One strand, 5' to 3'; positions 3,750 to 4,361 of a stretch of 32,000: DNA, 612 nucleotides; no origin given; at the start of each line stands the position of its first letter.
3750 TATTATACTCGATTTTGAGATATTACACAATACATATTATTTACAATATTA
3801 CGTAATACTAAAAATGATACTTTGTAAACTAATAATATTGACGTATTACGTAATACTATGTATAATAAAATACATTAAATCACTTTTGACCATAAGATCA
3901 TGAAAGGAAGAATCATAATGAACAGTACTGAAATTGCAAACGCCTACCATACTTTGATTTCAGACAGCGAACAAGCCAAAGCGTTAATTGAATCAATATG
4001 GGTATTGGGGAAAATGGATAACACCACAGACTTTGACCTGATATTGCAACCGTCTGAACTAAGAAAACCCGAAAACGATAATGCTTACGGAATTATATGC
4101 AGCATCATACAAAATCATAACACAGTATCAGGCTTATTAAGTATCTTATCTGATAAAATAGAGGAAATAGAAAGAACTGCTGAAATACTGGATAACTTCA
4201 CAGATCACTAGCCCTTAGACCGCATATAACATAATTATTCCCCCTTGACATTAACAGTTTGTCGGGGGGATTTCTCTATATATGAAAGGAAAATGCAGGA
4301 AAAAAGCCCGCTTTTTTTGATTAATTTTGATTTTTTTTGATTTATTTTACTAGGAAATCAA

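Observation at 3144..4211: Att-proximal cargo: RHH regulator plus unknown 131-aa partner, divergent from a 97-aa ORF under twin palindromic operators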

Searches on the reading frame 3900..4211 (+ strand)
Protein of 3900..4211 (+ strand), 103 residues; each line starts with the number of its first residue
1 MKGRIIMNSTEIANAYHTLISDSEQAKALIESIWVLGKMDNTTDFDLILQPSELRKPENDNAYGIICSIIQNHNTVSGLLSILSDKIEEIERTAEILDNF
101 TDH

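Call 4: search_protein_families(library=pfam, proteins=[window:3900-4211:+], max_evalue=0.1)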
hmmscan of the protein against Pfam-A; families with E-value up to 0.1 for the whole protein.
window:3900-4211:+ (103 aa): 1 family
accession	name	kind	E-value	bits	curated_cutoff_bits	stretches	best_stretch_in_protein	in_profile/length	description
PF22987.3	Tudor_KDM3B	-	0.074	13.3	27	0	66-91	26-51/75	Lysine-specific demethylase 3B, tudor domain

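Call 5: search_protein_families(library=phrogs, proteins=[window:3900-4211:+], max_evalue=0.1)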
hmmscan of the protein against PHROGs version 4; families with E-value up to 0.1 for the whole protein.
window:3900-4211:+ (103 aa): 0 families

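Call 6: search_protein_families(library=ncbifam, proteins=[window:3900-4211:+], max_evalue=0.1)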
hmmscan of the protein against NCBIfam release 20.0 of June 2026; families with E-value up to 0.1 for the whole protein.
window:3900-4211:+ (103 aa): 0 families

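Call 7: search_protein_families(library=padloc, proteins=[window:3900-4211:+], max_evalue=0.1)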
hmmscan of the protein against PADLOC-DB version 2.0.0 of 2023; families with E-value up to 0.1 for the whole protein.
window:3900-4211:+ (103 aa): 0 families

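Call 25: find_homologous_proteins(query=window:3900-4211:+)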
Query window:3900-4211:+ (103 aa): 2 proteins with E <= 0.001 among 4 candidates.
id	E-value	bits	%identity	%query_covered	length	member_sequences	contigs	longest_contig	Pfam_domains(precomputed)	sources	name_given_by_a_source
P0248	3.0e-59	215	99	100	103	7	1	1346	-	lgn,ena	-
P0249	1.9e-37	145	72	94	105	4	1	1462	-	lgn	-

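Call 58: find_encoding_contigs(protein=P0249, flank=5000, max_places=4)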
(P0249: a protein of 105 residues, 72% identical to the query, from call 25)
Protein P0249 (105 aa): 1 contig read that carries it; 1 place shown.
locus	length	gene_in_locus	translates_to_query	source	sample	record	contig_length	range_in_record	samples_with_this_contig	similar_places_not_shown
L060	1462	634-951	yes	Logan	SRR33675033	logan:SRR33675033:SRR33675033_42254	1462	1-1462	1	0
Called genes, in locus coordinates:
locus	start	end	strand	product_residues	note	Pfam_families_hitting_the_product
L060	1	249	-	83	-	?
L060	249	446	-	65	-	-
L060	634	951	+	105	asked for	-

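Call 63: search_protein_families(library=pfam, proteins=[L060:1-252:-], max_evalue=0.05)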
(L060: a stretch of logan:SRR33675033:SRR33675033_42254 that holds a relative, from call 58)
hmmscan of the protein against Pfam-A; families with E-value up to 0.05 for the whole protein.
L060:1-252:- (84 aa): 2 families
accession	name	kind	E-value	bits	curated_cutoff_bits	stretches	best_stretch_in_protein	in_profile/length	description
PF07751.16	Abi_2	-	0.00031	21.5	25.6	1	43-84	3-44/184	Abi-like protein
PF18116.7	SNX17_FERM_C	-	0.0064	16.7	22.9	1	9-80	11-84/109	Sorting Nexin 17 FERM C-terminal domain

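Call 82: predict_structure(alignment_id=A6)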
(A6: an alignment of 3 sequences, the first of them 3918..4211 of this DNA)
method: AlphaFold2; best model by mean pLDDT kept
length: 97 residues; sequences in the alignment: 3
mean_pLDDT: 50.6   pTM: 0.33
mean pLDDT of the five models: 50.6, 49.3, 48.2, 44.8, 40.7
residues with pLDDT >= 90: 0; 70-90: 0; 50-70: 58; < 50: 39
segments of 3 or more residues with pLDDT < 50: 1-8, 31-39, 50-52, 81-97
pLDDT, mean of each block of 10 residues (from residue 1): 45 53 54 46 55 54 59 56 43 39
secondary structure, 60 per line:
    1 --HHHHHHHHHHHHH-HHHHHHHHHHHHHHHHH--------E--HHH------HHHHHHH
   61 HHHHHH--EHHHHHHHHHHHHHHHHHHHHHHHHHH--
elements in order: H3-15 H17-33 H54-66 H70-95
